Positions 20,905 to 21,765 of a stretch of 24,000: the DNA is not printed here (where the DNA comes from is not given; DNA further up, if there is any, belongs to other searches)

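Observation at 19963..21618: Atypical Ku: Ku core, hypervariable-looking Pro/Ala linker and C-terminal triple ChW-like repeat, with no LigD nearby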

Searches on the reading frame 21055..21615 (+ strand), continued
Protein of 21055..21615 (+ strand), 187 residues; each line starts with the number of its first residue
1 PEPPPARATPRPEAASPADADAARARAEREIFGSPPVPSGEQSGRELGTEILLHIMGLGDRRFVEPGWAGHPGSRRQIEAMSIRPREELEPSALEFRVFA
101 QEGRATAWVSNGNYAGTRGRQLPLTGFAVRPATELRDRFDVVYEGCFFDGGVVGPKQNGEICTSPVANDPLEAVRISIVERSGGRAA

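Call 23: fold_search(model_id=the predicted structure, library=pdb)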
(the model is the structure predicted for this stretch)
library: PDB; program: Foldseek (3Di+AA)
matches with E <= 10: 520; with E <= 0.001: 0
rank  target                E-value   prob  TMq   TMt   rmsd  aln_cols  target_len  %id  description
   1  8j2q                  2.7e-01  0.16  0.22  0.20  15.5       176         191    8  Crystal structure of Cypovirus Polyhedra mutant fused with c-Myc fragment (released 2024-04-17)
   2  9tqc_G                4.9e-01  0.03  0.11  0.05  20.4       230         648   13  L. pneumophila 3-methylcrotonyl-CoA carboxylase holoenzyme A3B6 (released 2026-02-18)
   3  4xhy                  5.1e-01  0.07  0.19  0.20  14.9       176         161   10  NADH:FMN oxidoreductase from Paracoccus denitrificans (released 2016-01-27)
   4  2df7_H                6.0e-01  0.04  0.12  0.06  14.6       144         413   10  Crystal structure of infectious bursal disease virus VP2 subviral particle (released 2006-06-27)
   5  5ko3                  6.3e-01  0.03  0.13  0.09  15.7       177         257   10  Structure of a Core Papain-like Protease of MERS Coronavirus with utility for structure-based drug design (released 2017-01-25)
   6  2df7_C                7.1e-01  0.04  0.12  0.06  14.7       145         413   11  Crystal structure of infectious bursal disease virus VP2 subviral particle (released 2006-06-27)
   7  7b17_B                7.4e-01  0.04  0.16  0.12  21.5       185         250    9  SARS-CoV-spike RBD bound to two neutralising nanobodies. (released 2021-02-10)
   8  2df7_J                7.4e-01  0.03  0.12  0.06  14.7       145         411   11  Crystal structure of infectious bursal disease virus VP2 subviral particle (released 2006-06-27)
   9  7sk8_D                7.8e-01  0.04  0.12  0.15  15.7       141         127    9  Cryo-EM structure of human ACKR3 in complex with CXCL12, a small molecule partial agonist CCX662, an extracellular Fab (released 2022-07-27)
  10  8wlg                  8.3e-01  0.09  0.20  0.20  15.0       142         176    8  Crystal structure of Cypovirus Polyhedra mutant fused with c-Myc fragment (released 2024-06-05)
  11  1pm4_A                8.3e-01  0.06  0.16  0.22  16.9       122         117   11  Crystal structure of Yersinia pseudotuberculosis-derived mitogen (YPM) (released 2004-01-27)
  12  7zn4_c                8.3e-01  0.05  0.19  0.16  24.6       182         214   10  Tail tip of siphophage T5 : bent fibre after interaction with its bacterial receptor FhuA (released 2023-02-08)
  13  7oh0_C                8.3e-01  0.03  0.16  0.14  15.7       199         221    7  Tetanus neurotoxin HC domain in complex with TT104-Fab1 (released 2021-10-27)
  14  7vrp_C                8.7e-01  0.03  0.11  0.07  14.9       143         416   10  Structure of infectious bursal disease virus Gx strain (released 2022-03-30)
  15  8x8v                  9.2e-01  0.06  0.19  0.18  16.7       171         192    8  Crystal structure of Cypovirus Polyhedra mutant fused with c-Myc fragment (released 2024-06-05)
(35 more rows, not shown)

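Call 31: fold_search(model_id=the predicted structure, library=viral)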
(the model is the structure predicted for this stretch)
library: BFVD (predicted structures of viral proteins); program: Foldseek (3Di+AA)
matches with E <= 10: 578; with E <= 0.001: 5
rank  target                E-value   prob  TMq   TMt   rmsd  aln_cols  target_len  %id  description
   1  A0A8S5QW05            5.0e-07  1.00  0.61  0.36   5.2       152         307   16  Putative cytoplasmic protein [Siphoviridae sp. ctzAk96]
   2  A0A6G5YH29            3.0e-06  1.00  0.60  0.21   5.6       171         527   16  (no name in the UniProt tables at hand)
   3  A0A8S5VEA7            1.2e-05  1.00  0.59  0.35   3.1       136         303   18  Lysin [Siphoviridae sp. ctuy39]
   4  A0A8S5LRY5            5.8e-05  1.00  0.56  0.33   9.4       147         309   18  PlyB like endolysin [Siphoviridae sp. ct7EW56]
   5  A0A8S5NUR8            9.3e-05  1.00  0.61  0.30   7.8       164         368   14  lysozyme [Siphoviridae sp. ctnMb19]
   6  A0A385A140            8.7e-03  0.20  0.16  0.13  18.1       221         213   13  (no name in the UniProt tables at hand)
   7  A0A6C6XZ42            4.2e-02  0.21  0.22  0.11  12.4       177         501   10  (no name in the UniProt tables at hand)
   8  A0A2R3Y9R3            1.4e-01  0.07  0.15  0.11  17.9       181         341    9  (no name in the UniProt tables at hand)
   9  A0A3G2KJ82            1.5e-01  0.07  0.14  0.09  15.2       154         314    8  Lysin A [Arthrobacter phage Ryan]
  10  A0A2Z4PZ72            2.0e-01  0.10  0.15  0.14  18.6       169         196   13  (no name in the UniProt tables at hand)
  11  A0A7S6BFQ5            2.3e-01  0.12  0.19  0.11  18.3       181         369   12  Uncharacterized protein [Arthrobacter phage Jinkies]
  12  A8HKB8                2.5e-01  0.11  0.18  0.25  11.8       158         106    9  Sf28/viral cathepsin fusion protein (Fragment) [Spodoptera frugiperda nuclear polyhedrosis virus]
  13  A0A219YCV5            2.7e-01  0.15  0.27  0.16  14.7       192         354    8  Tail fiber protein [Aeromonas phage 65.2]
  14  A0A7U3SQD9            2.7e-01  0.14  0.26  0.11  11.7       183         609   10  (no name in the UniProt tables at hand)
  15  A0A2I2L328            2.8e-01  0.06  0.16  0.17  16.3       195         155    8  Uncharacterized protein [Orpheovirus IHUMI-LCC2]
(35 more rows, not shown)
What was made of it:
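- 21196..21597 (+): C-terminal ChW-type beta module (aa 412-545): repeat 1 aa 415-449 (nt 21205-21309), repeat 2 aa 458-495 (nt 21334-21447), repeat 3 aa 503-543 (nt 21469-21591). Foldseek against BFVD matches phage lysins at probability 1.0 and TMq 0.56-0.61 (call 31).
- On ChW repeat (PF07538): Foldseek against BFVD gives five phage lysin or lysozyme models at E 5e-7 to 9e-5, probability 1.0, TMq 0.56-0.61 (call 31).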

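Call 33: search_protein_families(library=pfam, proteins=[P0068, P0115, P0098, P0009], max_evalue=10)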
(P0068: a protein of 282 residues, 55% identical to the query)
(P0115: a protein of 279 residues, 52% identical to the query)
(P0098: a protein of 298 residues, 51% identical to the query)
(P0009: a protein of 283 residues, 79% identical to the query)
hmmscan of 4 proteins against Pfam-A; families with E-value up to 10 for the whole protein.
P0068 (282 aa): 1 family
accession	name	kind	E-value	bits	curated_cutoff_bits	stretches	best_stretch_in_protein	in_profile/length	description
PF07538.16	ChW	-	2.3e-09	37.3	22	2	205-229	9-33/35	Clostridial hydrophobic W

P0115 (279 aa): 1 family
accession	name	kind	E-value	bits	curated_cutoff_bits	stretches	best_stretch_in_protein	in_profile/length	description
PF07538.16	ChW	-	3.4e-05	24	22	1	193-218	8-33/35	Clostridial hydrophobic W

P0098 (298 aa): 1 family
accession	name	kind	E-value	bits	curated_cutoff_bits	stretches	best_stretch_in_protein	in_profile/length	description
PF07538.16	ChW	-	2e-07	31.1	22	2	215-239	9-33/35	Clostridial hydrophobic W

P0009 (283 aa): 1 family
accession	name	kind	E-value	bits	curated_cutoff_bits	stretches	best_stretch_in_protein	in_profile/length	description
PF06950.17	DUF1293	-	0.021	15.3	27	1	231-274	55-98/110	Protein of unknown function (DUF1293)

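Call 38: search_protein_families(library=pfam, proteins=[L014:4804-5703:-, L010:1849-2820:-, L010:2920-4815:-, L024:9671-10741:-, L054:10462-11097:+, L080:2703-4010:+, L033:4595-6838:+, L044:4967-6415:-, L068:7935-9206:-, L025:5690-6724:+], max_evalue=0.001)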
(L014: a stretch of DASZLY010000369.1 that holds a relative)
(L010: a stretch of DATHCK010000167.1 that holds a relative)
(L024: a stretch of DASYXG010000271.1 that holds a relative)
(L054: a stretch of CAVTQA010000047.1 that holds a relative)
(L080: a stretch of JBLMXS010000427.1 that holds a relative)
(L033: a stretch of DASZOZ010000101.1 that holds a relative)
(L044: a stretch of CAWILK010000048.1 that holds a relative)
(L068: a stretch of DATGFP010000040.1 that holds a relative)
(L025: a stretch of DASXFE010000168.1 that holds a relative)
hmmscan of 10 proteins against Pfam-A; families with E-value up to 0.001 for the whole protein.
L014:4804-5703:- (300 aa): 2 families
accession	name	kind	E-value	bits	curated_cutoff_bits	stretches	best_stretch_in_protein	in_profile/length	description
PF03466.25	LysR_substrate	-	3e-38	131.7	28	1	89-292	2-207/209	LysR substrate binding domain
PF00126.33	HTH_1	-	1e-24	86.7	26.6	1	5-64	1-60/60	Bacterial regulatory helix-turn-helix protein, lysR family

L010:1849-2820:- (324 aa): 12 families
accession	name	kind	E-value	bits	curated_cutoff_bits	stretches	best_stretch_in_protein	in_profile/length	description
PF07992.20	Pyr_redox_2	-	9e-51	173.4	26.1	1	9-300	2-291/291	Pyridine nucleotide-disulphide oxidoreductase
PF13738.12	Pyr_redox_3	-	1.3e-19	71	30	1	68-283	85-305/305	Pyridine nucleotide-disulphide oxidoreductase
PF00070.33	Pyr_redox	-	5.1e-18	65.8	22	1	151-224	2-79/82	Pyridine nucleotide-disulphide oxidoreductase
PF01134.28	GIDA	-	8.9e-09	35.3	22.1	0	9-36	1-28/391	Glucose inhibited division protein A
PF03486.20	HI0933_like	-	1.1e-07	32.1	50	0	9-36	2-29/244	HI0933-like protein Rossmann domain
PF01266.30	DAO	-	7.6e-07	29.4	27.9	0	9-37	1-29/353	FAD dependent oxidoreductase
PF12831.13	FAD_oxidored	-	1e-06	28.8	27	1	10-47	2-40/416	FAD dependent oxidoreductase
PF00890.30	FAD_binding_2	-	4e-05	23.4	20.4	0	10-40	2-32/414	FAD binding domain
PF13241.12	NAD_binding_7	-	0.0001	23.3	22.1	0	146-186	5-45/104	Putative NAD(P)-binding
PF01946.23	Thi4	-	0.00017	21.4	26.2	0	5-34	15-45/235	Thi4 family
PF13450.12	NAD_binding_8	-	0.00056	20.6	21.9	0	12-36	1-25/68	NAD(P)-binding Rossmann-like domain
PF01488.26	Shikimate_DH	-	0.00064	20.3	24.3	0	146-190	10-54/138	Shikimate / quinate 5-dehydrogenase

L010:2920-4815:- (632 aa): 0 families

L024:9671-10741:- (357 aa): 1 family
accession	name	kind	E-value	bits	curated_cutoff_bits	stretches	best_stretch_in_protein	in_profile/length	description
PF06258.17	Mito_fiss_Elm1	-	1.1e-102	343.8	27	1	47-344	1-301/304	Mitochondrial fission ELM1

L054:10462-11097:+ (212 aa): 3 families
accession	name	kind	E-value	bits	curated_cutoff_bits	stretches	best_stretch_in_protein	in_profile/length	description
PF08241.18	Methyltransf_11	-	1.1e-09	39.2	21.2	1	58-119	23-94/95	Methyltransferase domain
PF13649.12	Methyltransf_25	-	1.1e-06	29.6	27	1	70-116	52-97/97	Methyltransferase domain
PF13489.12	Methyltransf_23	-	4.7e-06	26.9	27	1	78-189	76-159/164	Methyltransferase domain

L080:2703-4010:+ (436 aa): 5 families
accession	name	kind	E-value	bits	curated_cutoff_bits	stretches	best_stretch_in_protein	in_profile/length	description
PF12000.14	Glyco_trans_4_3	-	2.1e-63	213.5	25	1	25-189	2-167/168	Glycosyl transferase family 4 group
PF00534.26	Glycos_transf_1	-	1.9e-20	73.5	26.4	1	209-378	13-171/172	Glycosyl transferases group 1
PF13692.12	Glyco_trans_1_4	-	7e-16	59.2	27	1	212-365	3-142/142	Glycosyl transferases group 1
PF13524.12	Glyco_trans_1_2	-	1.6e-09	38.3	25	1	237-386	9-135/144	Glycosyl transferase-like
PF13439.12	Glyco_transf_4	-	2.6e-05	24.8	28.5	1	17-188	11-169/170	Glycosyltransferase Family 4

L033:4595-6838:+ (748 aa): 4 families
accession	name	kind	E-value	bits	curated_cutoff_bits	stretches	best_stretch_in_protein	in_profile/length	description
PF00664.28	ABC_membrane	-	4.2e-32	112.4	28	1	179-440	6-268/274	ABC transporter transmembrane region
PF00005.33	ABC_tran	-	1.6e-31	110.2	25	1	508-657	1-137/137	ABC transporter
PF03412.21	Peptidase_C39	-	5.5e-09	36.4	22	1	25-147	15-130/133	Peptidase C39 family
PF02463.25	SMC_N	-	2.2e-05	24.4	40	1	547-697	109-209/220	RecF/RecN/SMC N terminal domain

L044:4967-6415:- (483 aa): 3 families
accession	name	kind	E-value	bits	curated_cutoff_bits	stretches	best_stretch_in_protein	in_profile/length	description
PF13437.12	HlyD_3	-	1.1e-15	58.7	22.2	1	331-435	2-95/106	HlyD family secretion protein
PF16576.10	HlyD_D23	-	3e-06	27.1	30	1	278-395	58-173/214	Barrel-sandwich domain of CusB or HlyD membrane-fusion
PF13533.13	Biotin_lipoyl_2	-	0.00068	19.9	29.8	0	115-138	9-32/32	Biotin-lipoyl like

L068:7935-9206:- (424 aa): 1 family
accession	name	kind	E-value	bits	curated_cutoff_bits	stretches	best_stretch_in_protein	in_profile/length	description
PF00296.26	Bac_luciferase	-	1.2e-34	120.5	27.9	1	43-355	22-310/314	Luciferase-like monooxygenase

L025:5690-6724:+ (345 aa): 1 family
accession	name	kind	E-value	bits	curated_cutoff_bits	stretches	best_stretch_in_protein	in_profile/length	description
PF00296.26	Bac_luciferase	-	9.4e-71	239.2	27.9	1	20-319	29-311/314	Luciferase-like monooxygenase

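Call 41: search_protein_families(library=pfam, proteins=[L081:6648-7676:+, L081:7901-9121:-, L081:5999-6541:-, L081:4327-5865:-, L081:2639-4327:-, L073:12732-14606:-, L073:6773-7609:-, L079:554-1372:-], max_evalue=0.001)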
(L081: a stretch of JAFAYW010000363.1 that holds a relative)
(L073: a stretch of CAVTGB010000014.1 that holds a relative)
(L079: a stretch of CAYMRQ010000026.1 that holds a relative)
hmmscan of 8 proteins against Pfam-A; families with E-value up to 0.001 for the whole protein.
L081:6648-7676:+ (343 aa): 1 family
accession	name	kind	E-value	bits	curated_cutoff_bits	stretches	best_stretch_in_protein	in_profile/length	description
PF02735.22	Ku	-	3.9e-43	148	25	1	15-192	2-188/190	Ku70/Ku80 beta-barrel domain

L081:7901-9121:- (407 aa): 2 families
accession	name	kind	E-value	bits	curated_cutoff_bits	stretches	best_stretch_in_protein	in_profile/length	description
PF00903.31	Glyoxalase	-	1.7e-25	90.1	20.6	2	238-359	2-120/121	Glyoxalase/Bleomycin resistance protein/Dioxygenase superfamily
PF22677.2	Ble-like_N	-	4.3e-07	30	24.5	0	241-261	5-25/41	Bleomycin resistance protein-like N-terminal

L081:5999-6541:- (181 aa): 2 families
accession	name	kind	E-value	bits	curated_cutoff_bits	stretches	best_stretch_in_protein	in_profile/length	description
PF00903.31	Glyoxalase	-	1.3e-17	64.8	20.6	1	8-122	1-121/121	Glyoxalase/Bleomycin resistance protein/Dioxygenase superfamily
PF18029.7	Glyoxalase_6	-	1.1e-07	32.9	23.6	1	16-121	6-104/106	Glyoxalase-like domain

L081:4327-5865:- (513 aa): 19 families
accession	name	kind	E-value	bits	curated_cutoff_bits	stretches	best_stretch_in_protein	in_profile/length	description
PF06745.19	ATPase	-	9e-78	261.2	26.6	2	27-253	2-229/231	KaiC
PF13481.12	AAA_25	-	7.3e-14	52.3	27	2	35-157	24-155/195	AAA domain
PF13191.12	AAA_16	-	3.2e-08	34.7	32.6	0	45-198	25-148/167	AAA ATPase domain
PF00154.27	RecA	-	3.6e-08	33.6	27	1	266-343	31-107/262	recA bacterial DNA recombination protein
PF03796.21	DnaB_C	-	7.5e-08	32.5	27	1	27-158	3-113/255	DnaB-like helicase C terminal domain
PF07088.17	GvpD_P-loop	-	2.2e-07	31.4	24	0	48-86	14-51/189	GvpD gas vesicle protein, P-loop domain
PF13401.12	AAA_22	-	5.2e-07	30.5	27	0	288-388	7-96/130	AAA domain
PF14417.12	MEDS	-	1.5e-06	28.6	29.8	0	303-365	17-79/161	MEDS: MEthanogen/methylotroph, DcmR Sensory domain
PF05625.17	PAXNEB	-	8.2e-06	25.5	28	0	266-291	17-42/366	PAXNEB protein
PF24883.2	NPHP3_N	-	8.6e-06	26.5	24.8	0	44-158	22-137/164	Nephrocystin 3, N-terminal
PF05729.18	NACHT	-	1.7e-05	25.2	26.7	0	289-433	3-143/167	NACHT domain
PF13604.12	AAA_30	-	6.2e-05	23.3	27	0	43-83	17-55/191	AAA domain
PF25199.1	nSTAND_NTPase5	-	9.4e-05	22.7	34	0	287-320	42-75/145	Novel STAND NTPase 5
PF13173.12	AAA_14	-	0.00011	22.7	27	0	289-387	5-101/129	AAA domain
PF20720.3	nSTAND3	-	0.00023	21.3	27.2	0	41-72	14-45/155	Novel STAND NTPase 3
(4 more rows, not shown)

L081:2639-4327:- (563 aa): 3 families
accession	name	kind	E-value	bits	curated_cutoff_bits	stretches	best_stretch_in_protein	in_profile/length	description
PF00072.30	Response_reg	-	4.4e-22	78.8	30.2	1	442-549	1-110/111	Response regulator receiver domain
PF02518.31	HATPase_c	-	1e-18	68.3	26.4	1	298-417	2-110/111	Histidine kinase-, DNA gyrase B-, and HSP90-like ATPase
PF00512.31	HisKA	-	2.4e-09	37.5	26.9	1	188-254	2-64/66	His Kinase A (phospho-acceptor) domain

L073:12732-14606:- (625 aa): 8 families
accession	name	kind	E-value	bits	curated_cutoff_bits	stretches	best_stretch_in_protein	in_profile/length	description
PF01583.26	APS_kinase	-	1.1e-66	224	21.1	1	451-600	1-151/152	Adenylylsulphate kinase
PF00009.33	GTP_EFTU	-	2.3e-37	128.9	26.5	1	17-202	4-176/188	Elongation factor Tu GTP binding domain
PF22594.2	GTP-eEF1A_C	-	8.4e-26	90.8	27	1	324-422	1-100/101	GTP-eEF1A C-terminal domain-like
PF13671.12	AAA_33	-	2.1e-07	31.8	27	1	454-566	1-114/143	AAA domain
PF01926.29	MMR_HSR1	-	1.3e-06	28.9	21.9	0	22-140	5-96/113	50S ribosome-binding GTPase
PF03144.31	GTP_EFTU_D2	-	0.00039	21.2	30.3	1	253-312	6-72/73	Elongation factor Tu domain 2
PF13238.12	AAA_18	-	0.00064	20.6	29.4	0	457-566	3-107/128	AAA domain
PF03193.22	RsgA_GTPase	-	0.00073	19.8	30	0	453-475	107-129/174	RsgA GTPase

L073:6773-7609:- (279 aa): 3 families
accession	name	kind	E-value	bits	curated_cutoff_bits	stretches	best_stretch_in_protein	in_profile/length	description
PF12697.13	Abhydrolase_6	-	6.9e-18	66.5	26.3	1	57-272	14-217/217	Alpha/beta hydrolase family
PF00561.26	Abhydrolase_1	-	2.3e-17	63.9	25.8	1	50-266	9-245/245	alpha/beta hydrolase fold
PF12146.15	Hydrolase_4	-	6.7e-09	35.8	27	1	112-261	80-234/239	Serine aminopeptidase, S33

L079:554-1372:- (273 aa): 1 family
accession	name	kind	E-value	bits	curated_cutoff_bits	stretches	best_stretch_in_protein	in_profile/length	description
PF00378.25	ECH_1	-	8.2e-20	71.6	27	1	59-241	25-203/251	Enoyl-CoA hydratase/isomerase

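Call 48: search_protein_families(library=pfam, proteins=[L032:4171-4929:+, L064:8617-9348:-, L078:8435-9229:-, L036:12503-13288:+, L033:8195-8743:-, L033:8665-9267:-], max_evalue=0.01)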
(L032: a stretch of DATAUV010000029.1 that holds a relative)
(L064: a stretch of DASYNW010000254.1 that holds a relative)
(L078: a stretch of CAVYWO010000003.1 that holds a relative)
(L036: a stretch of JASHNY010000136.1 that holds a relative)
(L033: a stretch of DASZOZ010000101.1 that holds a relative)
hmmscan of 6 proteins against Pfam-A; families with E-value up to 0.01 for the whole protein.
L032:4171-4929:+ (253 aa): 2 families
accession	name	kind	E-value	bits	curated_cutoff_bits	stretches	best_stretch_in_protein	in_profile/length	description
PF00486.34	Trans_reg_C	-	2.2e-17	63.3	26.2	1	169-245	2-77/77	Transcriptional regulatory protein, C terminal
PF00072.30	Response_reg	-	2.8e-06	27.9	30.2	1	40-123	25-110/111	Response regulator receiver domain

L064:8617-9348:- (244 aa): 2 families
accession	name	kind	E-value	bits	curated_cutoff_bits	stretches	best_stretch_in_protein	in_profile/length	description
PF00486.34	Trans_reg_C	-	9.2e-09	35.7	26.2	1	151-225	5-77/77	Transcriptional regulatory protein, C terminal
PF00072.30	Response_reg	-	0.0077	16.8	30.2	0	26-107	27-110/111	Response regulator receiver domain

L078:8435-9229:- (265 aa): 2 families
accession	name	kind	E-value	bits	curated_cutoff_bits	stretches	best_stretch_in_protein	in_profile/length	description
PF00486.34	Trans_reg_C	-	1.1e-15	57.9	26.2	1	154-229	4-77/77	Transcriptional regulatory protein, C terminal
PF00072.30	Response_reg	-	4.5e-05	24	30.2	1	37-111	34-110/111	Response regulator receiver domain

L036:12503-13288:+ (262 aa): 2 families
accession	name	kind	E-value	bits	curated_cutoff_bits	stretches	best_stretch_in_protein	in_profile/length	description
PF00486.34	Trans_reg_C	-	1.5e-15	57.4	26.2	1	180-254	4-77/77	Transcriptional regulatory protein, C terminal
PF00072.30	Response_reg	-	3e-08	34.3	30.2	1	63-138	33-110/111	Response regulator receiver domain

L033:8195-8743:- (183 aa): 0 families

L033:8665-9267:- (201 aa): 0 families

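Call 82: search_protein_families(library=phrogs, proteins=[P0068], max_evalue=0.01)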
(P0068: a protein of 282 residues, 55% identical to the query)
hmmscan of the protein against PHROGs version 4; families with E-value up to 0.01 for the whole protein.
P0068 (282 aa): 0 families

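Call 83: search_protein_families(library=padloc, proteins=[P0068], max_evalue=0.001)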
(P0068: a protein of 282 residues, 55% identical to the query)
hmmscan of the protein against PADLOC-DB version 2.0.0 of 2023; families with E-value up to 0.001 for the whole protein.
P0068 (282 aa): 0 families
